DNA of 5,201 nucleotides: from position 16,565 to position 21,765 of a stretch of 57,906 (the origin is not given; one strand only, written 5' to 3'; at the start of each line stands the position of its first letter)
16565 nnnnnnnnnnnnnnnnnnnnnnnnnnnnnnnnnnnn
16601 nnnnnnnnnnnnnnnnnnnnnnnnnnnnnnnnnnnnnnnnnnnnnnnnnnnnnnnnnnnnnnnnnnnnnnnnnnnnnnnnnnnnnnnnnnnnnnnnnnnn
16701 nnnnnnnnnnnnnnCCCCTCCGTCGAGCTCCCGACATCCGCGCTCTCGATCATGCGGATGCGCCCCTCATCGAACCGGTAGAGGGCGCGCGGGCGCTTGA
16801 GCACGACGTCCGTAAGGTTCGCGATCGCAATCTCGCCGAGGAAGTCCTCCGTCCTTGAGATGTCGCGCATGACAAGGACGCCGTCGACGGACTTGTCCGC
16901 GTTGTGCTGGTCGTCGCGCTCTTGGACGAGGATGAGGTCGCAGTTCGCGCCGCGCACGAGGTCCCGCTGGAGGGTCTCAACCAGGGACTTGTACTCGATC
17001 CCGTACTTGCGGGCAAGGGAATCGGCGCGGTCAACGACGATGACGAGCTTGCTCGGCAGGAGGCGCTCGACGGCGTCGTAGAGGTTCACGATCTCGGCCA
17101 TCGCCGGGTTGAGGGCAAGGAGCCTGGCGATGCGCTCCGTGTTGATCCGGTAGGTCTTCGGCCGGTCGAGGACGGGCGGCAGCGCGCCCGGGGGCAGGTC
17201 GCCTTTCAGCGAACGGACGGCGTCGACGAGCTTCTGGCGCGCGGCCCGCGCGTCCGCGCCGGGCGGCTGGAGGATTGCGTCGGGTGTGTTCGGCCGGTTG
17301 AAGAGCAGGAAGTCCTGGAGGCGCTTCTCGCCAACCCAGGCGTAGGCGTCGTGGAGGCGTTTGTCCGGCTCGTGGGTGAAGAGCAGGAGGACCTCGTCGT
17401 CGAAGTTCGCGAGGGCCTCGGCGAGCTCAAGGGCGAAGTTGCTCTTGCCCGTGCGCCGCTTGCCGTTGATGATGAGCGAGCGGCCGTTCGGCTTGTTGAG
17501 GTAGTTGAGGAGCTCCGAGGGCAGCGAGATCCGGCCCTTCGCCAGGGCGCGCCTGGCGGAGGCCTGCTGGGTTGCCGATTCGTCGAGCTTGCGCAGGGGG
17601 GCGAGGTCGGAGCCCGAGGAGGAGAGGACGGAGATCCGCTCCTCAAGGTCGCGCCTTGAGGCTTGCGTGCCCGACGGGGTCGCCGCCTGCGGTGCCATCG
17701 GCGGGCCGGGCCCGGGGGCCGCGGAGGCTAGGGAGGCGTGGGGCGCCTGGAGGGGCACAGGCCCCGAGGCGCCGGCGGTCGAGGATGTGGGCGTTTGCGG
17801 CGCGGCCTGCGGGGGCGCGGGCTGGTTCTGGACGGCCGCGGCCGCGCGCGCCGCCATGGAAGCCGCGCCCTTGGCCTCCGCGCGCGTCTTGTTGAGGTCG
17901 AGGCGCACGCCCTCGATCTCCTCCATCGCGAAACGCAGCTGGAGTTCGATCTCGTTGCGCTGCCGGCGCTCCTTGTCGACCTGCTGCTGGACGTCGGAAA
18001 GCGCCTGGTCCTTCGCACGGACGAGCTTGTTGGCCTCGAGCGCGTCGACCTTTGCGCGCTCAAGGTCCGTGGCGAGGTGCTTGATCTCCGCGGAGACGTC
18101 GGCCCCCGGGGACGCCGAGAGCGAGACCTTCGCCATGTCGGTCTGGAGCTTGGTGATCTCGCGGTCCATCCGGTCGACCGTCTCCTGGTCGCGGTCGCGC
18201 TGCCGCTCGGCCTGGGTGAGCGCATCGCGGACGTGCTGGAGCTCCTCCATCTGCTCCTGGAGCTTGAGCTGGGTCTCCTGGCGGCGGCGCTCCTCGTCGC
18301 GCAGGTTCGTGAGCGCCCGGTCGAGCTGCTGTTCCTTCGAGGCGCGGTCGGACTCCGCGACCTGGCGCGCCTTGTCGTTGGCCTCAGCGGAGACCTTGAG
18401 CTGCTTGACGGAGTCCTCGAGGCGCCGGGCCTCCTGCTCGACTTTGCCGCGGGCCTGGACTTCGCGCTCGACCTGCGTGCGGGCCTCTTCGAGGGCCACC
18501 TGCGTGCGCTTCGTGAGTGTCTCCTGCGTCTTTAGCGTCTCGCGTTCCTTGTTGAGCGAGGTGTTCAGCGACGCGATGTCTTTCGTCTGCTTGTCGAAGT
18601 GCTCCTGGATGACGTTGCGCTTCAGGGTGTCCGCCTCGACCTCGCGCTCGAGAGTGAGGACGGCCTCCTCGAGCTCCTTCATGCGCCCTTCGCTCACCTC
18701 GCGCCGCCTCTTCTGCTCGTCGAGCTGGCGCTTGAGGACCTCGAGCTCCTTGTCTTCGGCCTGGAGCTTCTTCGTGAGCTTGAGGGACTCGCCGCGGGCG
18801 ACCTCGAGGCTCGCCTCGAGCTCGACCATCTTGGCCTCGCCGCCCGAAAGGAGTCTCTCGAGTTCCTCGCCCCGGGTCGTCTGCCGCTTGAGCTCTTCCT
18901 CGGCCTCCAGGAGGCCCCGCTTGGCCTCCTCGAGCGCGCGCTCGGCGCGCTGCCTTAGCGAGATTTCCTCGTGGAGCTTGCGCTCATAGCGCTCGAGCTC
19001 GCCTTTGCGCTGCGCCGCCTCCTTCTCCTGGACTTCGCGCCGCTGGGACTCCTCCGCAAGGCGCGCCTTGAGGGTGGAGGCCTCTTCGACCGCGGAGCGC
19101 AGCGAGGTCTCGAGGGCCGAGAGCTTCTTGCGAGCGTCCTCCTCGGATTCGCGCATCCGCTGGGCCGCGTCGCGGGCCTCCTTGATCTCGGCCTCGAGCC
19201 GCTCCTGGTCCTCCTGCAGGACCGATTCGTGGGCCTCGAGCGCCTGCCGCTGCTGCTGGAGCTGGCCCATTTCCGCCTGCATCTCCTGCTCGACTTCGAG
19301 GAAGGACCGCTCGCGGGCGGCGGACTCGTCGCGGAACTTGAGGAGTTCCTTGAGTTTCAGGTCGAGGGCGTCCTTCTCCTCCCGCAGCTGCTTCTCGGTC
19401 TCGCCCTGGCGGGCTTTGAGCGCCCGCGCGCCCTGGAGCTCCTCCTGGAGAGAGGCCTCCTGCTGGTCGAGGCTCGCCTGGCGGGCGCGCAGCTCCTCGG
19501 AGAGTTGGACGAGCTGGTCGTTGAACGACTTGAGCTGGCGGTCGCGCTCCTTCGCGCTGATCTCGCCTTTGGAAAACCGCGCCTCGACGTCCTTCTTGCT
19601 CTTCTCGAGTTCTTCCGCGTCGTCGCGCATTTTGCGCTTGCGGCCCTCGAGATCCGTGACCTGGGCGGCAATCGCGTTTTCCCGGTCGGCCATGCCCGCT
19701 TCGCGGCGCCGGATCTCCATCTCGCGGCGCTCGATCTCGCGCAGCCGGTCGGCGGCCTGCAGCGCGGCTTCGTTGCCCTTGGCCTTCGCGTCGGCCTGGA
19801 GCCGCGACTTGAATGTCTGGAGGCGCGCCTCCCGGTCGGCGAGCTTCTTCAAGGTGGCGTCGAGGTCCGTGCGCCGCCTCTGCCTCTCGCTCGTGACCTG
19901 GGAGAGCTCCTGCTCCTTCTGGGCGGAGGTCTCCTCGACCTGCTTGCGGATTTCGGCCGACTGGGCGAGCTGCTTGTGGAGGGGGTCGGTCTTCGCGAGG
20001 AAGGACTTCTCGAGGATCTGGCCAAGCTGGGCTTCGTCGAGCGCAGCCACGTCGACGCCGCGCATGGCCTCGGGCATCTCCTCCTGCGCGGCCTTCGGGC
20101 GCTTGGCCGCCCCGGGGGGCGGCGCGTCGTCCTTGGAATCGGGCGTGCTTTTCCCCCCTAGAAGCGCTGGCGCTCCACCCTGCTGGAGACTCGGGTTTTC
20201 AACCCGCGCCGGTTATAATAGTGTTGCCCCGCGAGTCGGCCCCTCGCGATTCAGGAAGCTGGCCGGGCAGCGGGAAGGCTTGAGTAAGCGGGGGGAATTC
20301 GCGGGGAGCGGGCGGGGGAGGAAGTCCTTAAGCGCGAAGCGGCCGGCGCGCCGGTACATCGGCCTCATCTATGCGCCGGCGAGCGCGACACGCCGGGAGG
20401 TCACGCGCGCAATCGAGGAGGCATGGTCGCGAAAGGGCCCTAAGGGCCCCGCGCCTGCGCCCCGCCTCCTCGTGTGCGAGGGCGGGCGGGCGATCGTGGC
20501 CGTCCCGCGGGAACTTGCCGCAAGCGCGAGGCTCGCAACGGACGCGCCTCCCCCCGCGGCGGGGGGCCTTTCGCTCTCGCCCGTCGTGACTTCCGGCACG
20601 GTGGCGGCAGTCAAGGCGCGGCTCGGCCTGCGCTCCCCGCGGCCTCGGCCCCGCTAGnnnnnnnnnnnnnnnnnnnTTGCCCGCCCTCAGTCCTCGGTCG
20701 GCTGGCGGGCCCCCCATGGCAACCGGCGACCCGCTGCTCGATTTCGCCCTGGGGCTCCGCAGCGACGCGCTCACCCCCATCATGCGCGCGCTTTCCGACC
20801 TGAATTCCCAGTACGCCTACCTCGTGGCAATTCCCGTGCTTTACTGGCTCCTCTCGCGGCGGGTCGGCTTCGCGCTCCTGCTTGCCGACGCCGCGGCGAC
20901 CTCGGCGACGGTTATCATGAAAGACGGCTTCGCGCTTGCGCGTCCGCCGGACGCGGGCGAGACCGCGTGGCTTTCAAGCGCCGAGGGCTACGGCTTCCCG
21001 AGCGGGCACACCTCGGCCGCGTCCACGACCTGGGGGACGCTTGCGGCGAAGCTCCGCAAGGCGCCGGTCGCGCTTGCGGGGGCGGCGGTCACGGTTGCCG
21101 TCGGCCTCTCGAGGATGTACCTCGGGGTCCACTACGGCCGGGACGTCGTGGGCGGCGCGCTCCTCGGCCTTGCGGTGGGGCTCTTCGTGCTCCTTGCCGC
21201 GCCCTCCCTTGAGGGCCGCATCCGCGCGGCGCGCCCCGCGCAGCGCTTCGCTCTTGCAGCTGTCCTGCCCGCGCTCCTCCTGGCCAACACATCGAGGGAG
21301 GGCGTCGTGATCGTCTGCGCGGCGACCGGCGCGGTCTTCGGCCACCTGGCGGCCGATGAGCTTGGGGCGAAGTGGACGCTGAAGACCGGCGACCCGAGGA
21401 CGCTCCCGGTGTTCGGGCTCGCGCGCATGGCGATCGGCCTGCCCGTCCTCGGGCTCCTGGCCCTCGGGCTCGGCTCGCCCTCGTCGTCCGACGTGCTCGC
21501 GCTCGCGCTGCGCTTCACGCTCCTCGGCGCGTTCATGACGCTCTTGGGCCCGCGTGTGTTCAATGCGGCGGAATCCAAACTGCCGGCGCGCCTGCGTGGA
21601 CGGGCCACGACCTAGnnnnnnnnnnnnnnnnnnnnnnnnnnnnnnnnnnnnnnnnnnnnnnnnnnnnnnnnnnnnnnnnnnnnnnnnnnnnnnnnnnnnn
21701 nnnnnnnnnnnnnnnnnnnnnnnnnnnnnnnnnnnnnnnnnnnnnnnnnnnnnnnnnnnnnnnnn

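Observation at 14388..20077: Tandem giant coiled-coil proteins, each capped by a RecA/KaiC-type P-loop domain: candidate undescribed archaeal filament- or tether-ATPase pair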

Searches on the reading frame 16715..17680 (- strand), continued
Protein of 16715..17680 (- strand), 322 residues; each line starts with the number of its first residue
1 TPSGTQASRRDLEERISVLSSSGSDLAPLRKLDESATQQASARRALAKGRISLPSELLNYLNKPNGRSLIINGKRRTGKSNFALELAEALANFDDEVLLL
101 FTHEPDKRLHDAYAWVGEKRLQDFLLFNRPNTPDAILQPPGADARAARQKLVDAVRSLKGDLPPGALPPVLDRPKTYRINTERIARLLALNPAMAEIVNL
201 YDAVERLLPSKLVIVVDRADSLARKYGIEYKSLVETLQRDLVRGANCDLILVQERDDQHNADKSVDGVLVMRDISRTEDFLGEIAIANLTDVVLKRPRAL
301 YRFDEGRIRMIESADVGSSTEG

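Call 69: predict_structure(alignment_id=A3)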
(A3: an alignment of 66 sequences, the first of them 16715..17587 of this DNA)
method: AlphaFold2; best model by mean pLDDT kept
length: 291 residues; sequences in the alignment: 66
mean_pLDDT: 89.9   pTM: 0.89
mean pLDDT of the five models: 89.9, 89.4, 88.4, 85.7, 84.0
residues with pLDDT >= 90: 205; 70-90: 62; 50-70: 19; < 50: 5
segments of 3 or more residues with pLDDT < 50: 288-291
pLDDT, mean of each block of 10 residues (from residue 1): 55 71 92 96 96 94 89 93 92 90 89 89 88 87 91 96 96 94 97 97 98 97 93 98 92 97 93 94 58 38
secondary structure, 60 per line:
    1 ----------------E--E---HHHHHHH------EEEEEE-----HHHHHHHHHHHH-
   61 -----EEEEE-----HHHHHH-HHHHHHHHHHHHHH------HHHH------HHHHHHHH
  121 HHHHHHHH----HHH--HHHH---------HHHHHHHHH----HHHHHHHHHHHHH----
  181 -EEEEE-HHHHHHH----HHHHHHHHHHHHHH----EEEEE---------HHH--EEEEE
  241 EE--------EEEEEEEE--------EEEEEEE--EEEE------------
elements in order: H24-30 E37-42 H48-59 E66-70 H76-81 H83-96 H103-106 H113-128 H138-141 H151-159 H164-176 E182-186 H188-194 H199-212 E217-221 E236-242 E251-258 E267-273 E276-279
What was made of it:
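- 16715..17587 (-): p1 C-terminal GvpD-type RecA/KaiC-fold P-loop domain (residues 831-1121). AF2 gives pLDDT 89.9 and pTM 0.89 (call 69).
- On GvpD_P-loop (PF07088) family: p1 C-domain: The AF2 model has pLDDT 89.9 (call 69).
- Tried and rejected: It was replaced by the 66-sequence alignment (call 69).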

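Call 71: fold_search(model_id=the predicted structure, library=pdb)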
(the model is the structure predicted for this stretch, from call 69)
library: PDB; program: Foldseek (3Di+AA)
matches with E <= 10: 1533; with E <= 0.001: 416
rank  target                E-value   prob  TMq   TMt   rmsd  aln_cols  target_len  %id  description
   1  5n8y_A                8.6e-09  1.00  0.46  0.30  11.4       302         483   14  KaiCBA circadian clock backbone model based on a Cryo-EM density (released 2017-03-29)
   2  2gbl_A                1.2e-08  1.00  0.48  0.29  10.5       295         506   14  Crystal Structure of Full Length Circadian Clock Protein KaiC with Phosphorylation Sites (released 2007-01-23)
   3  2dr3_F                1.7e-08  1.00  0.52  0.62   7.5       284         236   13  Crystal Structure of RecA superfamily ATPase PH0284 from Pyrococcus horikoshii OT3 (released 2006-12-06)
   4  8jon_A                2.3e-08  1.00  0.42  0.27   9.0       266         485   16  Structure of a synthetic circadian clock protein KaiC mutant of cyanobacteria Synechococcus elongatus PCC 7942 (released 2024-06-12)
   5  4dug_D                2.4e-08  1.00  0.47  0.29  11.6       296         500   16  Crystal Structure of Circadian Clock Protein KaiC E318A Mutant (released 2012-03-14)
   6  4ijm_B                2.6e-08  1.00  0.50  0.31   9.2       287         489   16  Crystal structure of circadian clock protein KaiC A422V mutant (released 2013-02-13)
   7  4ijm_C                2.6e-08  1.00  0.48  0.31   9.6       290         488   16  Crystal structure of circadian clock protein KaiC A422V mutant (released 2013-02-13)
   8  4tl8_F                2.7e-08  1.00  0.44  0.58   7.4       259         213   15  Crystal structure of N-terminal C1 domain of KaiC (released 2015-07-01)
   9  4yds                  2.7e-08  1.00  0.45  0.56  11.3       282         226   15  FlaH from Sulfolobus acidocaldarius with ATP and Mg-Ion (released 2015-11-11)
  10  4tlc_E                2.9e-08  1.00  0.47  0.58   9.0       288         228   14  Crystal structure of N-terminal C1 domain of KaiC (released 2015-07-01)
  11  4tle_A                2.9e-08  1.00  0.45  0.58   9.6       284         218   16  Crystal structure of N-terminal C1 domain of KaiC (released 2015-07-01)
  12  3s1a_A                2.9e-08  1.00  0.46  0.29  10.7       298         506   15  Crystal structure of the phosphorylation-site double mutant S431E/T432E of the KaiC circadian clock protein (released 2011-09-21)
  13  2dr3_E                3.1e-08  1.00  0.49  0.59   8.6       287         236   13  Crystal Structure of RecA superfamily ATPase PH0284 from Pyrococcus horikoshii OT3 (released 2006-12-06)
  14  3k0f_D                3.1e-08  1.00  0.48  0.31   8.1       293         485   14  Crystal structure of the phosphorylation-site double mutant T426A/T432A of the KaiC circadian clock protein (released 2010-03-31)
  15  3k09_A                3.1e-08  1.00  0.46  0.29  11.1       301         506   14  Crystal structure of the phosphorylation-site mutant S431D of the KaiC circadian clock protein (released 2010-03-31)
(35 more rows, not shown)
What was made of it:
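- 16715..17587 (-): The top Foldseek PDB hits are KaiC, PH0284 and FlaH, at probability 1.0 and E about 1e-8 (call 71).
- On GvpD_P-loop (PF07088) family: p1 C-domain: Foldseek's top hits are KaiC, PH0284 and FlaH, at probability 1.0 and TM up to 0.62 normalised by target length (call 71).
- Closest known: ArlH/FlaH. Same: It is a KaiC-like single domain and a structural match for the p1 C-domain (PDB 4yds; call 71).
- FlaH is among the top structural matches of the p1 C-domain (call 71).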

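Call 84: find_encoding_contigs(protein=P0023, flank=6000, max_places=1)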
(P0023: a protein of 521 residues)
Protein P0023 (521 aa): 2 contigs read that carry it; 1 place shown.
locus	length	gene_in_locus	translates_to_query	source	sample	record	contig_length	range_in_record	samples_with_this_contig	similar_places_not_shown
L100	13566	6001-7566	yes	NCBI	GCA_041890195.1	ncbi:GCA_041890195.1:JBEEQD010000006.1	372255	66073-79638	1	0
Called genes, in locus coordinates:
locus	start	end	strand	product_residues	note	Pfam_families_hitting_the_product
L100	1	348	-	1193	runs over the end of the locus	PF13559:DUF4129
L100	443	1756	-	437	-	PF22641:TiaS_TCKD, PF08489:TiaS_FLD, PF01336:tRNA_anti-codon (faint), PF23783:Zn_ribbon_TiaS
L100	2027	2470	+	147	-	-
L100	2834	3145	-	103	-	-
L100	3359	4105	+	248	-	PF00005:ABC_tran, PF13304:AAA_21 (weak)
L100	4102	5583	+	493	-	-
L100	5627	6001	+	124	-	PF03259:Robl_LC7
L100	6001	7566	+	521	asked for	PF00004:AAA (faint), PF06745:ATPase, PF07088:GvpD_P-loop, PF23442:DUF7125 (faint), PF20440:GvpD_bR2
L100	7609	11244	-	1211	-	PF00801:PKD, PF18911:PKD_4, PF21027:Sde0182_C (faint), PF00801:PKD, PF18911:PKD_4, PF00801:PKD, PF18911:PKD_4, PF00801:PKD, +1 more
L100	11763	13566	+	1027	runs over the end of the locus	PF23619:Ig_VWA7 (faint), PF11614:FixG_C (faint), PF10633:NPCBM_assoc (weak)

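Call 85: find_encoding_contigs(protein=P0020, flank=6000, max_places=1)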
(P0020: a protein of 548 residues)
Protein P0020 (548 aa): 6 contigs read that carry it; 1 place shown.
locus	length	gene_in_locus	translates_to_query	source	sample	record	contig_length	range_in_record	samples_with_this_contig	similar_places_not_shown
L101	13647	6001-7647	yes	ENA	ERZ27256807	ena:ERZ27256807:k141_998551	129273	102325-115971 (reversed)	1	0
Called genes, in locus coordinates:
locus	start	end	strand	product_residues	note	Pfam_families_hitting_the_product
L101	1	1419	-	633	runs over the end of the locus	-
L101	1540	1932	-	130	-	PF12172:zf-ChsH2 (weak), PF01796:OB_ChsH2_C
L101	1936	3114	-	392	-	PF00108:Thiolase_N, PF08545:ACP_syn_III (faint), PF02803:Thiolase_C, PF22691:Thiolase_C_1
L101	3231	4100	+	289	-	PF20565:DUF6775, PF22529:DUF7001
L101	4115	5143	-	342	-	PF01040:UbiA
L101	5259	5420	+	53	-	-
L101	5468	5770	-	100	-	PF05239:PRC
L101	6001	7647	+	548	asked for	PF07088:GvpD_P-loop, PF06745:ATPase (weak), PF20440:GvpD_bR2 (faint)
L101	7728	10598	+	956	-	PF00801:PKD, PF18911:PKD_4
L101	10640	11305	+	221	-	PF02441:Flavoprotein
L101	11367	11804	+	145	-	-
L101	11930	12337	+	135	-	PF12840:HTH_20 (weak)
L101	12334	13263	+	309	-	PF01467:CTP_transf_like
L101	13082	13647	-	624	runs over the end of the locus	PF08915:tRNA-Thr_ED, PF00587:tRNA-synt_2b, PF03129:HGTP_anticodon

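Call 88: search_protein_families(library=phrogs, proteins=[window:16715-17587:-], max_evalue=0.01)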
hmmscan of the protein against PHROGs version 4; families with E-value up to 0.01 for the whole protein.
window:16715-17587:- (291 aa): 1 family
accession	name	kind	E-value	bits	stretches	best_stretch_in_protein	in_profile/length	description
phrog_6891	-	other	0.0039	17.9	1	35-75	42-81/310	ATPase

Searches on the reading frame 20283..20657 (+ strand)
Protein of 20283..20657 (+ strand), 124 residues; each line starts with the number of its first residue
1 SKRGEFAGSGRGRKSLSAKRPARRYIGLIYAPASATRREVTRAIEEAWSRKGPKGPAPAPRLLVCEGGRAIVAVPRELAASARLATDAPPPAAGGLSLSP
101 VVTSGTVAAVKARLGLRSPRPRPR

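Call 66: search_protein_families(library=pfam, proteins=[window:20313-20657:+], max_evalue=0.001)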
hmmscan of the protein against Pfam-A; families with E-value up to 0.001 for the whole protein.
window:20313-20657:+ (114 aa): 0 families

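Call 89: search_protein_families(library=pfam, proteins=[window:20283-20657:+], max_evalue=10)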
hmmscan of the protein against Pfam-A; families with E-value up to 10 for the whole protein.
window:20283-20657:+ (124 aa): 0 families

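Call 91: search_solved_structures(query=window:20283-20657:+, max_evalue=10, show_alignments=1)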
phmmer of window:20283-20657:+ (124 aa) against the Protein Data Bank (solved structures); distinct sequences matched with E-value up to 10: 2.
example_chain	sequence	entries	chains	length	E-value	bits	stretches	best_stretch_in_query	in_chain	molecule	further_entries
4v4n_AB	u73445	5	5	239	0.069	17.1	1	10-100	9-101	50S ribosomal protein L2 | 50S ribosomal protein L2P | Large ribosomal subunit protein uL2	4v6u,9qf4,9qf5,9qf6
2qdr_A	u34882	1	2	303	1.5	12.8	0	4-64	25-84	Uncharacterized protein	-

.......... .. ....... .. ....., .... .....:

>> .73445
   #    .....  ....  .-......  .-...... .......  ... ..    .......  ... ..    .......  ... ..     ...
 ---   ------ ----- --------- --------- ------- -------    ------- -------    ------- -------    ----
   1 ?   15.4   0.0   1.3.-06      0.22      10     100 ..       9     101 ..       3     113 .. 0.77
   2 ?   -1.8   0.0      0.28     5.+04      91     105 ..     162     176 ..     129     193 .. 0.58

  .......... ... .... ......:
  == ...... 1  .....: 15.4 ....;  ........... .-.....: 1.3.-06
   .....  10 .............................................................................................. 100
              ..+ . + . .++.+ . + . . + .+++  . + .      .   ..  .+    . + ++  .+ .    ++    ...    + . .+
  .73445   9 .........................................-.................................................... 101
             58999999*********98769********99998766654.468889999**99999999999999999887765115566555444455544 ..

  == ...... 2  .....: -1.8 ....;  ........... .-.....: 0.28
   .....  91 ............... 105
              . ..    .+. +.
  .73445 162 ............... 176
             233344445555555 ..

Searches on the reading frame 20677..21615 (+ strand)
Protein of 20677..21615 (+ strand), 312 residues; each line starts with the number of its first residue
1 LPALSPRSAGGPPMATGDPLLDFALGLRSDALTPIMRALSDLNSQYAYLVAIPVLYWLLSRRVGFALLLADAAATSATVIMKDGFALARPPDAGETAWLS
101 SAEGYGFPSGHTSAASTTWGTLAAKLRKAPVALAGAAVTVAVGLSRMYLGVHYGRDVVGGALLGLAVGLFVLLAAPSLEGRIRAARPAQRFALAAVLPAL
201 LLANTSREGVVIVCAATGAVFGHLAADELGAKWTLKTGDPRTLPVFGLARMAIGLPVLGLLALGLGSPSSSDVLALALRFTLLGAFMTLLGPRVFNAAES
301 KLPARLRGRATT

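Call 66: search_protein_families(library=pfam, proteins=[window:20677-21615:+], max_evalue=0.001)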
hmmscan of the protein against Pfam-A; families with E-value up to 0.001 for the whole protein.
window:20677-21615:+ (312 aa): 2 families
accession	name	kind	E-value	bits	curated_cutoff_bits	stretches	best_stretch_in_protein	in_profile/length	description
PF01569.27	PAP2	-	3.3e-18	66.1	27.2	1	66-174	4-124/130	PAP2 superfamily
PF14378.12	PAP2_3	-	9.1e-06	26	27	1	99-167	124-187/190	PAP2 superfamily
